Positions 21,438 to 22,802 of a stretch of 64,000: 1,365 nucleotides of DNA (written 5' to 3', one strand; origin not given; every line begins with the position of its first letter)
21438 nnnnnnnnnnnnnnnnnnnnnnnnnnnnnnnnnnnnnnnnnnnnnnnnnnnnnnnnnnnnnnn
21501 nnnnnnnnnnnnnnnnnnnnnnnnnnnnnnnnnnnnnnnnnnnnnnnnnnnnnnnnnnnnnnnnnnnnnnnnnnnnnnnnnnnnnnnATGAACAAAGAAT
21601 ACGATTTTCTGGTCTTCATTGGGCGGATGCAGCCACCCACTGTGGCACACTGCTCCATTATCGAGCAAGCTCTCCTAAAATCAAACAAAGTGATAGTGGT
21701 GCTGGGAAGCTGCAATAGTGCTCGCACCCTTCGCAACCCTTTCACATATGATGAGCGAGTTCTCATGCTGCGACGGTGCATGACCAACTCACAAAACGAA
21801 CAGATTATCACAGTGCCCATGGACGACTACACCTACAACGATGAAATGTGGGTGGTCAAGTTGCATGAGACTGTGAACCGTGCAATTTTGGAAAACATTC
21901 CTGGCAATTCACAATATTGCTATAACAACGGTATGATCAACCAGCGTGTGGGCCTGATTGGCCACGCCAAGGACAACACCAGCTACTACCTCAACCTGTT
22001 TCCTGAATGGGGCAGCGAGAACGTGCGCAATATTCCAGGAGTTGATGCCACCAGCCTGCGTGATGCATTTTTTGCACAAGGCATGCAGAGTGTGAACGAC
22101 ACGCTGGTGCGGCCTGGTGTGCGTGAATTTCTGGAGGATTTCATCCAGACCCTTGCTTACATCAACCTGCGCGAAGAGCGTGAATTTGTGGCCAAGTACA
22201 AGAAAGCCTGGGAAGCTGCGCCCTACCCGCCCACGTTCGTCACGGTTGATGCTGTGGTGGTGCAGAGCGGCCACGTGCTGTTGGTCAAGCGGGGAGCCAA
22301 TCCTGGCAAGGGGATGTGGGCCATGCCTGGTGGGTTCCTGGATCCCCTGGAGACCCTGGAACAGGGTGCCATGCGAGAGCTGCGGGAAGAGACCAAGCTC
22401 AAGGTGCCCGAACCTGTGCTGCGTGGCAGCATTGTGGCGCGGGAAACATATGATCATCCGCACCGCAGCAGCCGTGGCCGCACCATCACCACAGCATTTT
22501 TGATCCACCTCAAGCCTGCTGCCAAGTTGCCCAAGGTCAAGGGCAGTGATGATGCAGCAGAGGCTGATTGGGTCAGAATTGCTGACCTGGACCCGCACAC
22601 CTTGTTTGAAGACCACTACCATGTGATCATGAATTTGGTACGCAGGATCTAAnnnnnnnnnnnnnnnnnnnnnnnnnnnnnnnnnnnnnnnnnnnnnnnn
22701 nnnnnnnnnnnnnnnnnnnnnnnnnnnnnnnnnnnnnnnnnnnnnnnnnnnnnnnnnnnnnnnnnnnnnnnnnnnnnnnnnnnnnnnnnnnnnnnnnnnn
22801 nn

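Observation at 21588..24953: NAD+ reconstitution module (NadV + NatV) with adjacent PRTase, plus a separate ADP-ribosylglycohydrolase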

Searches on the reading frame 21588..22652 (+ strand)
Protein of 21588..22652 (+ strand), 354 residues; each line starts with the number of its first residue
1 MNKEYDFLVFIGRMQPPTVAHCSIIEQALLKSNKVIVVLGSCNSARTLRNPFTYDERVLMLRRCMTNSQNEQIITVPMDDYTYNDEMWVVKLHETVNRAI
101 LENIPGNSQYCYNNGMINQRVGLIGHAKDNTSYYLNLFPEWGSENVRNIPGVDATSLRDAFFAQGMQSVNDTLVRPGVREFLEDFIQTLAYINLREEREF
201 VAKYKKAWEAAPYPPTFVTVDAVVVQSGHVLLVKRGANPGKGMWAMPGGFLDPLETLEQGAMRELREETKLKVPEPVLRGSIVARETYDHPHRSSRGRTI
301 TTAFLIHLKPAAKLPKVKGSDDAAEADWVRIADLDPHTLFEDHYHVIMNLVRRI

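Call 3: search_protein_families(library=pfam, proteins=[window:21588-22652:+])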
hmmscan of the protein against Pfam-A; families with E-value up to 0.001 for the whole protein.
window:21588-22652:+ (354 aa): 2 families
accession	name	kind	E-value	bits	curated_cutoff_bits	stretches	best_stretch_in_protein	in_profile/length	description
PF00293.34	NUDIX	-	1.3e-20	74.2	21.1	1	218-349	4-133/134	NUDIX domain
PF01467.32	CTP_transf_like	-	2.7e-10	41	21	1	9-71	1-61/133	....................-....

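Call 6: search_protein_families(library=ncbifam, proteins=[window:21588-22652:+])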
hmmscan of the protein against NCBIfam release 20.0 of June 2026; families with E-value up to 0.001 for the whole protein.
window:21588-22652:+ (354 aa): 25 families
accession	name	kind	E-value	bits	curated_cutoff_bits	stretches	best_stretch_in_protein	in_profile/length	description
NF003786.0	PRK05379.1-2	equivalog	1.4e-136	455.4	397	1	2-351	11-352/354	bifunctional nicotinamide-nucleotide adenylyltransferase/Nudix hydroxylase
NF003791.0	PRK05379.2-3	equivalog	2e-104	349.4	409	1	1-353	1-339/340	bifunctional nicotinamide-nucleotide adenylyltransferase/Nudix hydroxylase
NF003787.0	PRK05379.1-4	equivalog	4e-104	348.3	449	1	2-350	6-342/346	bifunctional nicotinamide-nucleotide adenylyltransferase/Nudix hydroxylase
NF003788.0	PRK05379.1-5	equivalog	5.3e-99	331.8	354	1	1-349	1-346/351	bifunctional nicotinamide-nucleotide adenylyltransferase/Nudix hydroxylase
NF003790.0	PRK05379.2-2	equivalog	5.5e-74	249.3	403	1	6-352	20-352/354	bifunctional nicotinamide mononucleotide adenylyltransferase/ADP-ribose pyrophosphatase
NF003785.0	PRK05379.1-1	equivalog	1.2e-66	225.3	418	1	5-351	2-340/347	bifunctional nicotinamide-nucleotide adenylyltransferase/Nudix hydroxylase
NF003789.0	PRK05379.2-1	equivalog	2.6e-41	141.6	355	1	9-348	11-297/312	bifunctional nicotinamide mononucleotide adenylyltransferase/ADP-ribose pyrophosphatase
NF010365.0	PRK13793.1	equivalog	2.6e-32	112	198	1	4-196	3-177/196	nicotinate-nicotinamide nucleotide adenylyltransferase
NF002243.0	PRK01153.1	subfamily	1.3e-17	64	127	1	9-94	4-90/175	nicotinamide-nucleotide adenylyltransferase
TIGR01527.1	arch_NMN_Atrans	equivalog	7e-16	58.2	181.2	1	9-93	3-88/167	nicotinamide-nucleotide adenylyltransferase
NF050029.2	TransRepNtr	equivalog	9.4e-11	41.6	400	1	196-352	4-154/245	ADPR responsive transcriptional repressor NtrR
TIGR00125.1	cyt_tran_rel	domain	4.7e-08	33.1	27.7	1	9-64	3-59/65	adenylyltransferase/cytidyltransferase family protein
NF006530.0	PRK08999.1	equivalog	1.6e-07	30.7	245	1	222-290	11-79/315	Nudix family hydrolase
NF007834.0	PRK10546.1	equivalog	1.4e-06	28.2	156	1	220-273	7-61/135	pyrimidine (deoxy)nucleoside triphosphate diphosphatase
NF001299.0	PRK00241.1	equivalog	1.1e-05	25.1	158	1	202-274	120-191/263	NAD(+) diphosphatase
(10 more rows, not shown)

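Call 7: search_protein_families(library=phrogs, proteins=[window:21588-22652:+])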
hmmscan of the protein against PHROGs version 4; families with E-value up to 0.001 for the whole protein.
window:21588-22652:+ (354 aa): 7 families
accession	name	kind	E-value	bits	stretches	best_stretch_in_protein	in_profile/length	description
phrog_395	-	other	1.8e-78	265.9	1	1-350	7-370/373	cytidyltransferase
phrog_1198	-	other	3.9e-24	86.8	1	193-344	14-167/253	MutT/NUDIX hydrolase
phrog_3041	-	other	1.6e-05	24.5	1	5-71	50-119/678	cytidyltransferase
phrog_6216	-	unknown function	1.9e-05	24.6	1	226-347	11-110/545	-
phrog_25541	-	unknown function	2.5e-05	24.9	1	218-292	75-145/210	-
phrog_3462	-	moron, auxiliary metabolic gene and host takeover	0.00014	22.2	1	9-97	6-98/346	nicotinamide-nucleotide adenylyltransferase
phrog_1185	-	other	0.00029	21.4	1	240-276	177-213/301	nudix hydrolase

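Call 20: search_solved_structures(query=window:21588-22652:+, show_alignments=3, max_evalue=0.00001)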
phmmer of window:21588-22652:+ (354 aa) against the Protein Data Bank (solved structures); distinct sequences matched with E-value up to 0.00001: 19.
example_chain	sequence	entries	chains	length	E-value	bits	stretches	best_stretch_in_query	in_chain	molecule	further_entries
2qjo_A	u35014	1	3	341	3.4e-83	282.4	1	2-353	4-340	Bifunctional NMN adenylyltransferase/Nudix hydrolase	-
2qjt_B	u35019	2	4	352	2.6e-63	217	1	2-351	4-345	Nicotinamide-nucleotide adenylyltransferase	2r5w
3i9x_A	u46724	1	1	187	4.8e-11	45.1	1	229-343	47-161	mutT/nudix family protein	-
2fml_A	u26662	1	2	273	1e-10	44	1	209-338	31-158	MutT/nudix family protein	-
3gz8_A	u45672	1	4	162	4e-09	38.8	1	203-348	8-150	MutT/nudix family protein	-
3gz5_A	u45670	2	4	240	1.3e-08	37.2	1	203-348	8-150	MutT/nudix family protein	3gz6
4dyw_A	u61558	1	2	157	6.6e-08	34.8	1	220-307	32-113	MutT/NUDIX family protein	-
1f9a_A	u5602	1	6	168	7.6e-08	34.6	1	10-90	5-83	HYPOTHETICAL PROTEIN MJ0541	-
1m8j_A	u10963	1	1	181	1.2e-07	33.9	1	10-89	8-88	Nicotinamide-nucleotide Adenylyltransferase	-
1ej2_A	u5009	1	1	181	1.2e-07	33.9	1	10-89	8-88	NICOTINAMIDE MONONUCLEOTIDE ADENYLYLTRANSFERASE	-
4yp5_A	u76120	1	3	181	1.2e-07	33.9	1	10-89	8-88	Nicotinamide-nucleotide adenylyltransferase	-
1m8g_A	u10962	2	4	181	3.2e-07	32.5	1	10-89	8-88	Nicotinamide-nucleotide Adenylyltransferase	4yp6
4yp7_A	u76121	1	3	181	6.2e-07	31.6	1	10-89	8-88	Nicotinamide-nucleotide adenylyltransferase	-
1m8f_A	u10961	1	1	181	8.3e-07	31.2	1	10-89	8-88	nicotinamide-nucleotide adenylyltransferase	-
3cng_A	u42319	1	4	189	1.1e-06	30.7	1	218-274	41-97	NUDIX hydrolase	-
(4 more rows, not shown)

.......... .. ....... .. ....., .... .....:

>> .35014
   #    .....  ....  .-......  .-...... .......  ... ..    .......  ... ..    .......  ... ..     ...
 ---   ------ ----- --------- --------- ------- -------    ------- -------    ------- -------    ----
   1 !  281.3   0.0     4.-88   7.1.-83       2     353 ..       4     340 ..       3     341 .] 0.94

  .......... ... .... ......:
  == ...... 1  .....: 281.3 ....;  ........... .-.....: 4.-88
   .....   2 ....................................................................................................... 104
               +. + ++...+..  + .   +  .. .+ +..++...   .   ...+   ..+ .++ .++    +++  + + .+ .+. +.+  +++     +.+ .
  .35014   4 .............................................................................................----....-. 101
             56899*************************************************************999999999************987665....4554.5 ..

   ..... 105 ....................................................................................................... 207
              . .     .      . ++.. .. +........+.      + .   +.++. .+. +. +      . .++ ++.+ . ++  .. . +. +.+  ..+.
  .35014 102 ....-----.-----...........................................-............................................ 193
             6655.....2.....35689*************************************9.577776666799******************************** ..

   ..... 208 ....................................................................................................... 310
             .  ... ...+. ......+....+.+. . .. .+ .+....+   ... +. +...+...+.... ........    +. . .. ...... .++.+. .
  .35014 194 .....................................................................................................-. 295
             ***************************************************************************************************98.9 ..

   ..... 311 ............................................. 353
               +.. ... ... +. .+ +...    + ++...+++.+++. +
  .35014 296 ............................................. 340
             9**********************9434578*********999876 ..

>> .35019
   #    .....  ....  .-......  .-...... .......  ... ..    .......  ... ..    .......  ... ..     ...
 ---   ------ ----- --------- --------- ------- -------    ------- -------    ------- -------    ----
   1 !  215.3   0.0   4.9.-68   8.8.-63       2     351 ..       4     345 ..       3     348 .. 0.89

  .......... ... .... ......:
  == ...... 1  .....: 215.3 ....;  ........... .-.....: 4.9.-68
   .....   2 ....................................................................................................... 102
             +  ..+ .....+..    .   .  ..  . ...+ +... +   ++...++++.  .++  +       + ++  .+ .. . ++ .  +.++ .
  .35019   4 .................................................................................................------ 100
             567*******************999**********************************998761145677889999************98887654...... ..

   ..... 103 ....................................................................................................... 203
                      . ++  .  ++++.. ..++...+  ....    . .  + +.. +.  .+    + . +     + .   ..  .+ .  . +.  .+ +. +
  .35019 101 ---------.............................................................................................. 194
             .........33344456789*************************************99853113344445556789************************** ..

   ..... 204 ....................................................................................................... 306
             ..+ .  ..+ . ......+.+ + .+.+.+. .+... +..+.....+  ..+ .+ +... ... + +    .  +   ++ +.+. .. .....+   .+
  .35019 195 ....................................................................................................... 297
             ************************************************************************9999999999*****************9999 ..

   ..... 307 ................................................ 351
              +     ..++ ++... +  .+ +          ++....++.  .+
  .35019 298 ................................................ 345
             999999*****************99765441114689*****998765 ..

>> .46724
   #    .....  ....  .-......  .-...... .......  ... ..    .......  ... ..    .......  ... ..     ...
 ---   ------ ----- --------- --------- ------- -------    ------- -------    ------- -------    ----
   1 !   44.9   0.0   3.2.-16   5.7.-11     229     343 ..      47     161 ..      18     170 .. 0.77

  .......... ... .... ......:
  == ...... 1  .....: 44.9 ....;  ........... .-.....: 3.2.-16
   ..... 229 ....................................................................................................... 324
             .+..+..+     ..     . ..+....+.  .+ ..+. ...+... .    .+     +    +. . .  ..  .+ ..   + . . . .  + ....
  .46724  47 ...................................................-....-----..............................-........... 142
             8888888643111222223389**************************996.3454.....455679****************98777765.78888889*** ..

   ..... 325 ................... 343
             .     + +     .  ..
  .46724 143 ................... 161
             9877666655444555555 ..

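Call 34: search_dna_similar(query=window:21588-22652:+, collection=phages, mode=protein, max_rows=60, rows=spread)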
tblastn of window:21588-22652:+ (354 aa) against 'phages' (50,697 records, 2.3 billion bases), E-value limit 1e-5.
Records with a match: 485; places in all: 487; records where one place covers at least 80% of the query: 461.
Best place of each record, by identity: <60% 485.
By first word of the organism name: Klebsiella 125; Vibrio 63; Aeromonas 55; Caulobacter 39; Stenotrophomonas 21; Cronobacter 20; Enterobacter 20; Citrobacter 12; Escherichia 10; Xanthomonas 8; and 40 more.
By host as written in the record: Klebsiella pneumoniae 59; - 57; Caulobacter vibrioides CB15 22; Aeromonas salmonicida 20; Stenotrophomonas maltophilia 15; Aeromonas hydrophila BIOTECH 10089 12; Cronobacter sakazakii 11; Aeromonas hydrophila 9; and 154 more.
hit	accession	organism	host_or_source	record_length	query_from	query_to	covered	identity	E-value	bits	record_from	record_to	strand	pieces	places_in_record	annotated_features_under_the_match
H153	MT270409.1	Phaeobacter phage MD18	Phaeobacter inhibens DSM 17395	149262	4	350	98%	48.7%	6e-103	337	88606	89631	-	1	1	nicotinamide-nucleotide adenylyltransferase, NadM family / ADP-ribose ...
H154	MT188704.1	Mesorhizobium phage Cp1R7A-A1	Mesorhizobium loti R7ANS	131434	9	351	97%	40.9%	2e-79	270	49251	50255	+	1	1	nicotinamide-nucleotide adenylyltransferase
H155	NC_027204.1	Sinorhizobium phage phiM12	Sinorhizobium meliloti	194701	4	351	98%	39.7%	1e-75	259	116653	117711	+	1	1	cytidyltransferase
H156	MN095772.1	Stenotrophomonas phage Moby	Stenotrophomonas maltophilia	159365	3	354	99%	37.6%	2e-71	247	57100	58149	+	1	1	bifunctional NMN adenylyltransferase/Nudix hydrolase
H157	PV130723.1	Stenotrophomonas phage Yut2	Stenotrophomonas maltophilia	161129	3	354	99%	37.6%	2e-71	246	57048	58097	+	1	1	cytidyltransferase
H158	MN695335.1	Synechococcus phage B23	Synechoccus sp.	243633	1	351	99%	36.2%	3e-67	234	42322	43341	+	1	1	nicotinamide-nucleotide adenylyltransferase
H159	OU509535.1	Klebsiella pneumoniae phage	not known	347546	9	352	97%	36.2%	1e-62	221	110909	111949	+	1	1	record has no annotation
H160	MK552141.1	Burkholderia phage BcepSauron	Burkholderia cenocepacia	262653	9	354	98%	35.7%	4e-58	208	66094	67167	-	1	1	adenylyltransferase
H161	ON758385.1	Xanthomonas phage BUDD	Xanthomonas sp.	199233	4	347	97%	35.4%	4e-64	226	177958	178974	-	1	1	nicotinamide-nucleotide adenylyltransferase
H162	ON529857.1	Brevundimonas phage vB_BpoS-Kikimora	Brevundimonas pondensis LVF1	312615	1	354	100%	33.9%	2e-53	195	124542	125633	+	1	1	bifunctional NMN adenylyltransferase/nudix hydrolase | hypothetical protein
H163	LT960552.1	Yersinia phage fHe-Yen9-03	-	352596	9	347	96%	34.6%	2e-52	192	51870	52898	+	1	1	g100: Nicotinamide-nucleotide adenylyltransferase, NadM family / ADP-ribose ...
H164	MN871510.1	Vibrio phage valsw3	V.alginolyticus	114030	1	354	100%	33.1%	1e-44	169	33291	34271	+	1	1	record has no annotation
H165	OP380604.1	Aeromonas phage avDM12-TAAL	Aeromonas hydrophila BIOTECH 10089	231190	1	351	99%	33.1%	5e-46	173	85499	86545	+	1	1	hypothetical protein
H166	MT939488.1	Erwinia phage pEa_SNUABM_50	Erwinia amylovora SNUABM_01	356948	9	347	96%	34.1%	3e-53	194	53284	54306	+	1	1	putative bifunctional nicotinamide mononucleotide adenyltransferase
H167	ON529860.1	Brevundimonas phage vB_BpoS-Papperlapapp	Brevundimonas pondensis LVF1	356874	1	354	100%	32.5%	2e-53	195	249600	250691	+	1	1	bifunctional NMN adenylyltransferase/nudix hydrolase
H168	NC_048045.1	Caulobacter phage CcrBL10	Caulobacter vibrioides CB15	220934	4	347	97%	33.3%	6e-43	164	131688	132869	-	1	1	cytidyltransferase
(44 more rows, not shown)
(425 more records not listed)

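Call 38: find_homologous_proteins(query=window:21588-22652:+, max_evalue=1e-30)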
Query window:21588-22652:+ (354 aa): 6408 proteins with E <= 1e-30 among 8000 candidates; the best 120 are listed.
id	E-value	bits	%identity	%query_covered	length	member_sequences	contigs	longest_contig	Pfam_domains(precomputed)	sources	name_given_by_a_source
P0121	6.2e-239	809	99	100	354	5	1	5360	PF01467.33,PF00293.35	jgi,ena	-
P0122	2.2e-174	597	75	100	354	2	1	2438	PF01467.33,PF00293.35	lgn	-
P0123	1.4e-145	502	64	100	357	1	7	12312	PF01467.33,PF00293.35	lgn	-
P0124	3.0e-143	495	62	100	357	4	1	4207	PF01467.33,PF00293.35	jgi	-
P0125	1.9e-142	492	62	100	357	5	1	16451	PF01467.33,PF00293.35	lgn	-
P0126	2.2e-141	489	61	100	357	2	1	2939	PF01467.33,PF00293.35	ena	-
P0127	5.6e-141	487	60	100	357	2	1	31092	PF01467.33,PF00293.35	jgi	-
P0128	1.0e-140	486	61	100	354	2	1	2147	PF01467.33,PF00293.35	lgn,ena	-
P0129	7.5e-140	484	61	100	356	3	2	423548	PF01467.33,PF00293.35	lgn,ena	-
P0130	3.8e-139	481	62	100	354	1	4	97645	PF01467.33,PF00293.35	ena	-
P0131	4.1e-139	481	60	100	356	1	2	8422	PF01467.33,PF00293.35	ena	-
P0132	5.0e-139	481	60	99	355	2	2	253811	PF01467.33,PF00293.35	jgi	jgi:bifunctional NMN adenylyltransferase/nudix hydrolase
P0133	5.4e-139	481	61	99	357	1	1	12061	PF01467.33,PF00293.35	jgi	jgi:bifunctional NMN adenylyltransferase/nudix hydrolase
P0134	6.2e-139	481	62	100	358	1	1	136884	PF01467.33,PF00293.35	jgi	jgi:bifunctional NMN adenylyltransferase/nudix hydrolase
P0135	2.6e-138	479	60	100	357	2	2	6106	PF01467.33,PF00293.35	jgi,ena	-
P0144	1.8e-136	472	59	100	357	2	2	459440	PF01467.33,PF00293.35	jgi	jgi:bifunctional NMN adenylyltransferase/nudix hydrolase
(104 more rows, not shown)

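Call 41: find_encoding_contigs(protein=P0144, flank=8000, max_places=2)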
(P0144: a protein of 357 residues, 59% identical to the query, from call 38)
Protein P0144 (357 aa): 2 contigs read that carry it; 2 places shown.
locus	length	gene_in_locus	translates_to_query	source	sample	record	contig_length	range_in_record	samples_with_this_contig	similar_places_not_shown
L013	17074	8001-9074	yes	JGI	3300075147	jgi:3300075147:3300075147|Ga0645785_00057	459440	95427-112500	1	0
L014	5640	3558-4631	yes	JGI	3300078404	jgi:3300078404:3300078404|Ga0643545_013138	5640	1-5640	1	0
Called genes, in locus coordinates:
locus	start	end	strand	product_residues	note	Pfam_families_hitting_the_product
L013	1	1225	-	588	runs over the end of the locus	-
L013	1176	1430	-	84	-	-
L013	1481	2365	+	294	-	-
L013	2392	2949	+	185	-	PF00574:CLP_protease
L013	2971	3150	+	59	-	PF19197:DUF5872 (weak)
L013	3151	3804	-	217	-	-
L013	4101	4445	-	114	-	PF26831:Phage_T4_Spanin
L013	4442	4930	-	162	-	PF10828:DUF2570 (weak)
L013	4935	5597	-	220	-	PF00182:Glyco_hydro_19 (faint)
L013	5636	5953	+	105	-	-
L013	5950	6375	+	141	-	-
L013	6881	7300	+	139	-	-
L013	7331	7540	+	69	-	-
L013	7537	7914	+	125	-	-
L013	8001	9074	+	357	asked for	PF01467:CTP_transf_like (weak), PF00293:NUDIX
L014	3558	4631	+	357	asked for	PF01467:CTP_transf_like (weak), PF00293:NUDIX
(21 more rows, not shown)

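Call 42: find_encoding_contigs(protein=P0121, flank=8000, max_places=3)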
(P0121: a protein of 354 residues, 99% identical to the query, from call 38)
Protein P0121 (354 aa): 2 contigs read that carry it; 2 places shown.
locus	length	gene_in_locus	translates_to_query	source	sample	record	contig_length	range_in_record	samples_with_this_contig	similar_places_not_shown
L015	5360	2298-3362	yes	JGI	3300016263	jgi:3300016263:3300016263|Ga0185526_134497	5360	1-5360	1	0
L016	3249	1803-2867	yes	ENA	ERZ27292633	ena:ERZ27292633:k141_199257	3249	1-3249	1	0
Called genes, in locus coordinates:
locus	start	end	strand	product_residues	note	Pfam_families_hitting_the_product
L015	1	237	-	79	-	?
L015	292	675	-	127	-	PF26831:Phage_T4_Spanin (faint)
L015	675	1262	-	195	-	-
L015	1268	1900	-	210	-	-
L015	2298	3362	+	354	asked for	PF01467:CTP_transf_like, PF00293:NUDIX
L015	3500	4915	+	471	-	PF18127:NAMPT_N, PF04095:NAPRTase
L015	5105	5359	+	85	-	?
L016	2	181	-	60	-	?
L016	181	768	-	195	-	-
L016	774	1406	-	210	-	-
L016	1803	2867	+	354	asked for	PF01467:CTP_transf_like, PF00293:NUDIX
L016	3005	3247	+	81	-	?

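Call 73: get_annotated_region(hit=H154, flank=3000)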
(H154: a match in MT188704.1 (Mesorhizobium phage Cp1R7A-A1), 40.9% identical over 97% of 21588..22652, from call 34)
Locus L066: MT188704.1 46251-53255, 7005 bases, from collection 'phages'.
description: Mesorhizobium phage Cp1R7A-A1, complete genome.
organism: Mesorhizobium phage Cp1R7A-A1 (NCBI taxid 2723894)
taxonomy: Viruses; Duplodnaviria; Heunggongvirae; Uroviricota; Caudoviricetes
host: Mesorhizobium loti R7ANS; source: -; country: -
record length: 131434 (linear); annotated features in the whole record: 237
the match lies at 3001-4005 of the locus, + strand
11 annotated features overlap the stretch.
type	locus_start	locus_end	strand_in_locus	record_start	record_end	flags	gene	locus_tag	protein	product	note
CDS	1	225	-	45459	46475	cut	-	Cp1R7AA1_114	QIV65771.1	hypothetical protein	Hypothetical protein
CDS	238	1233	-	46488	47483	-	-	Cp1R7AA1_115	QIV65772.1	putative tail fiber protein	More similar to DUF2793 domain containing protein of Mesorhizobium spp.; Putative tail fiber protein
CDS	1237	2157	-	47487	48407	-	-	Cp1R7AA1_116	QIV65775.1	putative tail fiber protein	Putative tail fiber protein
tRNA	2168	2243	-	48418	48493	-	-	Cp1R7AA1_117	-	tRNA-Cys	tRNA-Cys-00001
CDS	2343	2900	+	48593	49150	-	-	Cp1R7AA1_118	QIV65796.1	bifunctional (p)ppGpp synthase/hydrolase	Bifunctional (p)ppGpp synthase/hydrolase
CDS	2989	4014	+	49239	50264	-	-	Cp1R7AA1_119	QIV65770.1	nicotinamide-nucleotide adenylyltransferase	Nicotinamide-nucleotide adenylyltransferase or ADP-ribose pyrophosphatase or bifunctional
CDS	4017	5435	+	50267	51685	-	-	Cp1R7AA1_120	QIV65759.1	nicotinamide phosphoribosyl transferase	Nicotinamide phosphoribosyl transferase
CDS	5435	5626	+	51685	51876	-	-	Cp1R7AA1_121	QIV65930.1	hypothetical protein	Hypothetical protein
CDS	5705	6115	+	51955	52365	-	-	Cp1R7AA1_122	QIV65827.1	hypothetical protein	Hypothetical protein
CDS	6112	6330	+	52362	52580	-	-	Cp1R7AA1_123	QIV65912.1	hypothetical protein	Hypothetical protein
CDS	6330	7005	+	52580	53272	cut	-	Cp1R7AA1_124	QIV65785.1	hypothetical protein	Hypothetical protein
